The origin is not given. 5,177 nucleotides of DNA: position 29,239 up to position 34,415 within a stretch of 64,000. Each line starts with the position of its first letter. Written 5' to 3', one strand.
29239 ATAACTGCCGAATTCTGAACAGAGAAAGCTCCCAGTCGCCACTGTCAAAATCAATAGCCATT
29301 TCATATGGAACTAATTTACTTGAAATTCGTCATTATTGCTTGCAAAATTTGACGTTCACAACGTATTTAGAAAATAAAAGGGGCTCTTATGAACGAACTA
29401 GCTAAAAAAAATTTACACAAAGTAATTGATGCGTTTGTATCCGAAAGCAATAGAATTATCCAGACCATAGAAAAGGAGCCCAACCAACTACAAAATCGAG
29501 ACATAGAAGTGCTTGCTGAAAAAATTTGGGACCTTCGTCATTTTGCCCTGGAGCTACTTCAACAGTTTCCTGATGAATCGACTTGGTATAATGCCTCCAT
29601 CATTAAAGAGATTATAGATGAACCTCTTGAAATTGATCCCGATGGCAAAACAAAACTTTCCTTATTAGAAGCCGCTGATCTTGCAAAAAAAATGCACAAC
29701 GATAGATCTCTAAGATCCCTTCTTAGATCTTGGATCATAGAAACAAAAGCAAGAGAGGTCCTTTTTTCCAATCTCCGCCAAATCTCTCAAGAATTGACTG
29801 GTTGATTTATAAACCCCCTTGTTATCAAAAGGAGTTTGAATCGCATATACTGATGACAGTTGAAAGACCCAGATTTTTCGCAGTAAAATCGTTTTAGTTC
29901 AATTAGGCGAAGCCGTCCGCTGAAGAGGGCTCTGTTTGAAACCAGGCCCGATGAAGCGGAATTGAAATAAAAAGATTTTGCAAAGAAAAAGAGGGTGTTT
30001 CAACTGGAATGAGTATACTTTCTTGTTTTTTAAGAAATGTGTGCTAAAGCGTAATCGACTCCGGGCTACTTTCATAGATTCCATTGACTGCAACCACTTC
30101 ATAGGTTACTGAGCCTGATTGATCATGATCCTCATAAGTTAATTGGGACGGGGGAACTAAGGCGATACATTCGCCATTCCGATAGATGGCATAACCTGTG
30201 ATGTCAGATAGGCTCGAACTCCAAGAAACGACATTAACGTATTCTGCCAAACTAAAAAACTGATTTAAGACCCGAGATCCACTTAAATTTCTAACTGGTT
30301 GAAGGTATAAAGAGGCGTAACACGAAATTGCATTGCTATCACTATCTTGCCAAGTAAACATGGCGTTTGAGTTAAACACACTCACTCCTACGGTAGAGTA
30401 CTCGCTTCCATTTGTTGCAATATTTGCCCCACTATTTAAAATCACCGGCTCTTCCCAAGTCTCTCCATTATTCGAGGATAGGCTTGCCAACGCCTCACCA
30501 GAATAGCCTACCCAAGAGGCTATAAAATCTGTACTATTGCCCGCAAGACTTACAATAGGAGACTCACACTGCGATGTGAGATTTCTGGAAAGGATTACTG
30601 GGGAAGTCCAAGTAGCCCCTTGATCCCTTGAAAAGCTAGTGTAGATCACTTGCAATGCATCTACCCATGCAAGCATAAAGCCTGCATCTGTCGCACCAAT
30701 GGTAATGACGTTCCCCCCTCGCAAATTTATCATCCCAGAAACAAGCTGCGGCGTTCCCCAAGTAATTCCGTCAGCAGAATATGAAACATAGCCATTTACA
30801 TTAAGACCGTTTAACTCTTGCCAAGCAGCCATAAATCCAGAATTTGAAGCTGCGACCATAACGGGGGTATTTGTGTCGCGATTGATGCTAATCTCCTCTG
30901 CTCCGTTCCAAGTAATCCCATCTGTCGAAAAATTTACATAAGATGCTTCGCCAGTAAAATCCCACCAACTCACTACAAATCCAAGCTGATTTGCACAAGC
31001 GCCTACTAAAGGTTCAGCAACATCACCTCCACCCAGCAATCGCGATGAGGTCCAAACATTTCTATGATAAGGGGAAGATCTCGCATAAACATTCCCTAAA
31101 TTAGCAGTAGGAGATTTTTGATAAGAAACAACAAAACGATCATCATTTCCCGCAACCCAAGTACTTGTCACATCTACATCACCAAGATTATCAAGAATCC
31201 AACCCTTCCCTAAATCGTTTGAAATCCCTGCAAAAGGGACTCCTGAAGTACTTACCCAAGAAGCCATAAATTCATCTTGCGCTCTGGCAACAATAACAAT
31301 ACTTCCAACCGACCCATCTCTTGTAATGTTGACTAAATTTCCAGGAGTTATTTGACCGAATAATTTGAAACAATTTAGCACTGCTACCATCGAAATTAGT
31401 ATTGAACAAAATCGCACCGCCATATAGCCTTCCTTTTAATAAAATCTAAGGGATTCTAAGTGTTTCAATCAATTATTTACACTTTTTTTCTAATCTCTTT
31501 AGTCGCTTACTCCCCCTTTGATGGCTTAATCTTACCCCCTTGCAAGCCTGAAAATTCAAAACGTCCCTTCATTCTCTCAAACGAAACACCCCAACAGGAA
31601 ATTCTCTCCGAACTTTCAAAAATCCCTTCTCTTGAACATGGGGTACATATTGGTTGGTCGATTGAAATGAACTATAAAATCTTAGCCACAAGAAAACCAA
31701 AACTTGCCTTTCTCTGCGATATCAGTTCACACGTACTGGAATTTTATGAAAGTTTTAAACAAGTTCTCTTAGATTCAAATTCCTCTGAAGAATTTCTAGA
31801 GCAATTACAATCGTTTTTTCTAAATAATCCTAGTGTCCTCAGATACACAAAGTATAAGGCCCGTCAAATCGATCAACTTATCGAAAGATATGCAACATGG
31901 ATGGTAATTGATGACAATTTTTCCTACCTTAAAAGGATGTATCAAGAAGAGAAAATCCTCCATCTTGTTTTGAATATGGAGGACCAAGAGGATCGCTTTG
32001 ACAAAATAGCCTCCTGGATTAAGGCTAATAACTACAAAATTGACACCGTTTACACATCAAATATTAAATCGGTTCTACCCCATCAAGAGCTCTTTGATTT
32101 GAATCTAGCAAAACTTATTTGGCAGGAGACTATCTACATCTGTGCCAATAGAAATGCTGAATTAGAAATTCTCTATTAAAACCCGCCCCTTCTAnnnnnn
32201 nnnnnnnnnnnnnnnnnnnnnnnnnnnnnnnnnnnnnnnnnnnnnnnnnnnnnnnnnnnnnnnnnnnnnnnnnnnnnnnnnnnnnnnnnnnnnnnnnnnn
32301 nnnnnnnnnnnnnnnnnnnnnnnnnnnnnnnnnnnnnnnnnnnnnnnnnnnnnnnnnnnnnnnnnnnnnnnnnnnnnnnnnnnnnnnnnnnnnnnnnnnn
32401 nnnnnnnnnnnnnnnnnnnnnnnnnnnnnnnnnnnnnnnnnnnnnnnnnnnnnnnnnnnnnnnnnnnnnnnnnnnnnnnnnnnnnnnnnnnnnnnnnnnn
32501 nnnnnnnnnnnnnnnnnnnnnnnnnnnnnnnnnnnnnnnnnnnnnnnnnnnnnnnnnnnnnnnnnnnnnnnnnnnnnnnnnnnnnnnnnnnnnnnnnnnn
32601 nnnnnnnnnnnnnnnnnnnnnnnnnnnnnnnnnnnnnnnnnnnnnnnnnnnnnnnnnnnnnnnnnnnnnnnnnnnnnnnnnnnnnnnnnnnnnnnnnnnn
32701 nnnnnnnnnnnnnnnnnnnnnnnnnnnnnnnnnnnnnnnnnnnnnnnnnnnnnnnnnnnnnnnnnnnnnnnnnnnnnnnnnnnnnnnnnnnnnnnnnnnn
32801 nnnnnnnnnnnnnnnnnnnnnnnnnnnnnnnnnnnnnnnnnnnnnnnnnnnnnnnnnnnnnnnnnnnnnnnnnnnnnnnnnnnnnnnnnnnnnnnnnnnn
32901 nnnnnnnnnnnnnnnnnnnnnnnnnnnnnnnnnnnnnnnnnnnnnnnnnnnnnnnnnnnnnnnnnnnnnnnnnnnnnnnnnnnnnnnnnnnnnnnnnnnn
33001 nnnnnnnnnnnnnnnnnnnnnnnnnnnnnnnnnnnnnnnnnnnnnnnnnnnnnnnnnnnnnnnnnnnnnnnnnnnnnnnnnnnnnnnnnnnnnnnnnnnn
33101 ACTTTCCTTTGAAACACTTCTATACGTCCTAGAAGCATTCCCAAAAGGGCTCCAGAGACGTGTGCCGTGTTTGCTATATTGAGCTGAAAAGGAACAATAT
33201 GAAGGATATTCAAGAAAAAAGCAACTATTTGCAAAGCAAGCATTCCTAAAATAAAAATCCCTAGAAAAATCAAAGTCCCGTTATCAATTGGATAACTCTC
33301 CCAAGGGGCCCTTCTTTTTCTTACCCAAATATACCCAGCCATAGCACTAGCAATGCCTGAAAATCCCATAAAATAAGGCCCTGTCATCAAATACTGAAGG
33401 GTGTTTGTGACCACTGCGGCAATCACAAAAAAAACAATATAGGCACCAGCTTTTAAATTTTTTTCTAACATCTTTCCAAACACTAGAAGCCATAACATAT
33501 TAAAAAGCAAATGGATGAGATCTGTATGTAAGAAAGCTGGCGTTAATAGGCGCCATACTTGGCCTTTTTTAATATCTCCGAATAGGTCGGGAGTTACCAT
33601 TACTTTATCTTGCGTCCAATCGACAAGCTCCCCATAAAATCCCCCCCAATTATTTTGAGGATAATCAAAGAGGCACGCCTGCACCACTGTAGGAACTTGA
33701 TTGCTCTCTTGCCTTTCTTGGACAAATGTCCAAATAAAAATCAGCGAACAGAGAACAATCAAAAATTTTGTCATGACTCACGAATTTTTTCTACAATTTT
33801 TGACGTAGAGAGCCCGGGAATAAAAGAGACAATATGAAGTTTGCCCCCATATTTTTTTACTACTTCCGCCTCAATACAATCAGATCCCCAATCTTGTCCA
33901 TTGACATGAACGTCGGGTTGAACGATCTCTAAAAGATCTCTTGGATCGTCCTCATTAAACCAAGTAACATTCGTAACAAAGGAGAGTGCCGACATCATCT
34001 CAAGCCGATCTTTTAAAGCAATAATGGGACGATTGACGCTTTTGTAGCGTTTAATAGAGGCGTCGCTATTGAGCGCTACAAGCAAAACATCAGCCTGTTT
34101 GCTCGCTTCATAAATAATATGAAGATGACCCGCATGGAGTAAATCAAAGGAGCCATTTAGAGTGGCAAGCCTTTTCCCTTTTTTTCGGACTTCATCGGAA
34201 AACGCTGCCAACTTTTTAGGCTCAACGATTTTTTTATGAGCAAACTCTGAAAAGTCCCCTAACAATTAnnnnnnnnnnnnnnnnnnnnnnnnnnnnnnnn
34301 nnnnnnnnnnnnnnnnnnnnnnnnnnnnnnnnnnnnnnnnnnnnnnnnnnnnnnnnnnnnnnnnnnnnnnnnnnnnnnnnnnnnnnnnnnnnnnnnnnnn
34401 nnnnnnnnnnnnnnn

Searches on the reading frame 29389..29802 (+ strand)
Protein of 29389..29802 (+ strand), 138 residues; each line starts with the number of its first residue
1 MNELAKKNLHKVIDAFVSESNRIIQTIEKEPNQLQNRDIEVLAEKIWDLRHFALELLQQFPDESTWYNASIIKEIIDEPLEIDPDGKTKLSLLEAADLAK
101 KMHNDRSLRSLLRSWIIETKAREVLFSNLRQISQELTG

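Call 24: search_protein_families(library=pfam, proteins=[window:29389-29802:+], max_evalue=0.1)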
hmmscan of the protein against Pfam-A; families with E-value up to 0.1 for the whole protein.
window:29389-29802:+ (138 aa): 1 family
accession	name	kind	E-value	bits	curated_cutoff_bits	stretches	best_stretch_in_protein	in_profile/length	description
PF01895.24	PhoU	-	0.078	13.8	23.5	0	1-41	4-44/89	PhoU domain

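Call 46: find_homologous_proteins(query=window:29389-29802:+, max_evalue=0.001)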
Query window:29389-29802:+ (138 aa): 22 proteins with E <= 0.001 among 65 candidates.
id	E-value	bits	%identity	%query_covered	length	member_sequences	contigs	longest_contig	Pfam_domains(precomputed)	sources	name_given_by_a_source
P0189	1.8e-81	289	100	100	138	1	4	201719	-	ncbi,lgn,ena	-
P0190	4.6e-74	265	89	100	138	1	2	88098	-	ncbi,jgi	jgi:hypothetical protein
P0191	1.3e-64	234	79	100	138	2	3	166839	-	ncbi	-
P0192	9.1e-64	232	77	100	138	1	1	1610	-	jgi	jgi:hypothetical protein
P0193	2.5e-63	230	77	100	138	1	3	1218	-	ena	-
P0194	6.5e-63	229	79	100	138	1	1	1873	-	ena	-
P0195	4.0e-62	226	75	100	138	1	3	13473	-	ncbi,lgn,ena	-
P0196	4.7e-61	223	75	100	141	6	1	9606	-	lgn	-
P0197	3.4e-60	220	72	100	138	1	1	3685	-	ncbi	-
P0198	6.2e-60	219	70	100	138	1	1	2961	-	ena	-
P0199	3.6e-59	217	72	100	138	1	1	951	-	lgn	-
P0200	2.2e-58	214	74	100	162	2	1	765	-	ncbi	-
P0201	2.4e-58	214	72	100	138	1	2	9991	-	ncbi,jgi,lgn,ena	-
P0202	4.4e-58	213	74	100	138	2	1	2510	-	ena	-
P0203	6.6e-58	213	68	100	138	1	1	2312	-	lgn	-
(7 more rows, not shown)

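Call 57: predict_structure(alignment_id=A3)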
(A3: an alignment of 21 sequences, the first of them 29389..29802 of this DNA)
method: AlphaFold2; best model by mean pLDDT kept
length: 138 residues; sequences in the alignment: 21
mean_pLDDT: 93.3   pTM: 0.87
mean pLDDT of the five models: 93.3, 91.6, 90.6, 87.2, 86.4
residues with pLDDT >= 90: 120; 70-90: 15; 50-70: 3; < 50: 0
segments of 3 or more residues with pLDDT < 50: none
pLDDT, mean of each block of 10 residues (from residue 1): 91 98 95 92 98 97 96 94 78 95 93 92 96 94
secondary structure, 60 per line:
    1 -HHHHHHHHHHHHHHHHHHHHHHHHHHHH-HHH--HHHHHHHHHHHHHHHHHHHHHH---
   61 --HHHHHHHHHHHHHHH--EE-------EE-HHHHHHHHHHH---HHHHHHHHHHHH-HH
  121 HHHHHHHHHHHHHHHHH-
elements in order: H2-29 H36-57 H63-77 H92-102 H106-117 H119-137

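Call 81: search_protein_families(library=ncbifam, proteins=[window:29389-29802:+], max_evalue=0.01)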
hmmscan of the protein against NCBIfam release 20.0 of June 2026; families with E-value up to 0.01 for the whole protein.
window:29389-29802:+ (138 aa): 0 families

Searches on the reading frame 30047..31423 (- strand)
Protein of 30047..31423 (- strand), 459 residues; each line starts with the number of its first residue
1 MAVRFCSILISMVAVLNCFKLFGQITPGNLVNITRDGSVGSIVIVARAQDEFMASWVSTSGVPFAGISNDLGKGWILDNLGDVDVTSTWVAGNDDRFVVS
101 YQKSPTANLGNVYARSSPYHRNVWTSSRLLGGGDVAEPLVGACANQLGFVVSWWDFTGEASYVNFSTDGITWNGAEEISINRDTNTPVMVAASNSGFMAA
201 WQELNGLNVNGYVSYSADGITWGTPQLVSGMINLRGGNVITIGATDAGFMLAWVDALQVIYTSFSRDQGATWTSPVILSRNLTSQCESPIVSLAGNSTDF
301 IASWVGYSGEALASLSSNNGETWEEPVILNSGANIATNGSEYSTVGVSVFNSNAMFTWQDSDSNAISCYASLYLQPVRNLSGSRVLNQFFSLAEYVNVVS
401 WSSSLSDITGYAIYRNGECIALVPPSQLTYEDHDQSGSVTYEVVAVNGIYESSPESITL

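Call 24: search_protein_families(library=pfam, proteins=[window:30047-31423:-], max_evalue=0.1)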
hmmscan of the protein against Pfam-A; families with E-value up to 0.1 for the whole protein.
window:30047-31423:- (459 aa): 1 family
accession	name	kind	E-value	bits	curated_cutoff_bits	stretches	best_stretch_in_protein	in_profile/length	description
PF13088.12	BNR_2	-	0.00053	19.9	31.4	1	259-332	19-103/277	BNR repeat-like domain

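Call 80: search_solved_structures(query=window:30047-31423:-, max_evalue=1)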
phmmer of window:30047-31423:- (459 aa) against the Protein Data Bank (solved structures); distinct sequences matched with E-value up to 1: 12.
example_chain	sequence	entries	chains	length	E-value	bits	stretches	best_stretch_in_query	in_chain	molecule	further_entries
7p1q_A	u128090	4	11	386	0.038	16.4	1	229-299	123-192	Extracellular sialidase/neuraminidase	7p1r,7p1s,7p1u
7p1v_A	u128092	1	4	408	0.043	16.2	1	229-299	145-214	Extracellular sialidase/neuraminidase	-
8gn6_C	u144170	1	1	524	0.22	13.9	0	231-280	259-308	Sialidase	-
8gn6_A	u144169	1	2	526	0.22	13.8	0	231-280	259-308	Sialidase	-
8t26_A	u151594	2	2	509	0.38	13.1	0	231-280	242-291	Sialidase, putative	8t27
8feb_A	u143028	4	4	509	0.39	13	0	231-280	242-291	Sialidase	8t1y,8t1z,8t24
9eob_A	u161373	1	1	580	0.42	12.9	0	208-279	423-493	exo-alpha-sialidase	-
8axi_A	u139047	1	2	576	0.45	12.8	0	208-279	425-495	Sialidase domain-containing protein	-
8axs_A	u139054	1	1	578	0.45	12.8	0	208-279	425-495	Exo-alpha-sialidase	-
8axt_A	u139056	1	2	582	0.46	12.8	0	208-279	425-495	Sialidase domain-containing protein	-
8axs_B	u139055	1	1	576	0.54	12.6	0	208-278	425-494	Exo-alpha-sialidase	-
8hls_A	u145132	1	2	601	0.59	12.4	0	208-278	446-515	Sialidase domain-containing protein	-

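Call 81: search_protein_families(library=ncbifam, proteins=[window:30047-31423:-], max_evalue=0.01)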
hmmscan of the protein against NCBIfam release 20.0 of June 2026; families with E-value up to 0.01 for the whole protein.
window:30047-31423:- (459 aa): 0 families

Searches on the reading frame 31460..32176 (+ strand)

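Call 24: search_protein_families(library=pfam, proteins=[window:31460-32176:+], max_evalue=0.1)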
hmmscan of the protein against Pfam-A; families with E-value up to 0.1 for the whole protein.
window:31460-32176:+ (239 aa): 1 family
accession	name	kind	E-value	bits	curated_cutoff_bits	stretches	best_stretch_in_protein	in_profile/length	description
PF25046.1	DUF7790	-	6.7e-21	75.3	23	2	132-224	116-207/272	Domain of unknown function (DUF7790)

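Call 81: search_protein_families(library=ncbifam, proteins=[window:31460-32176:+], max_evalue=0.01)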
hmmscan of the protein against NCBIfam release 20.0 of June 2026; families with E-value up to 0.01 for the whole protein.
window:31460-32176:+ (239 aa): 2 families
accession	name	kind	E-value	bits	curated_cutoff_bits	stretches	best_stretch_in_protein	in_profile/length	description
NF047518.1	LIC_10091_fam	equivalog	2.4e-05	23.6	350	1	135-220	162-245/325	LIC_10091 family lipoprotein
NF004854.0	PRK06207.1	subfamily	0.0016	17.2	464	1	120-178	182-242/405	pyridoxal phosphate-dependent aminotransferase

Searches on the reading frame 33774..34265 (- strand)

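Call 64: search_protein_families(library=pfam, proteins=[window:33774-34265:-], max_evalue=0.00001)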
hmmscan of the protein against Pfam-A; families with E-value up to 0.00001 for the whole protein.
window:33774-34265:- (164 aa): 1 family
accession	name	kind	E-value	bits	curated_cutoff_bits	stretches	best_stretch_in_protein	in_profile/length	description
PF01467.32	CTP_transf_like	-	8.2e-16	58.8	21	1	36-144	2-107/133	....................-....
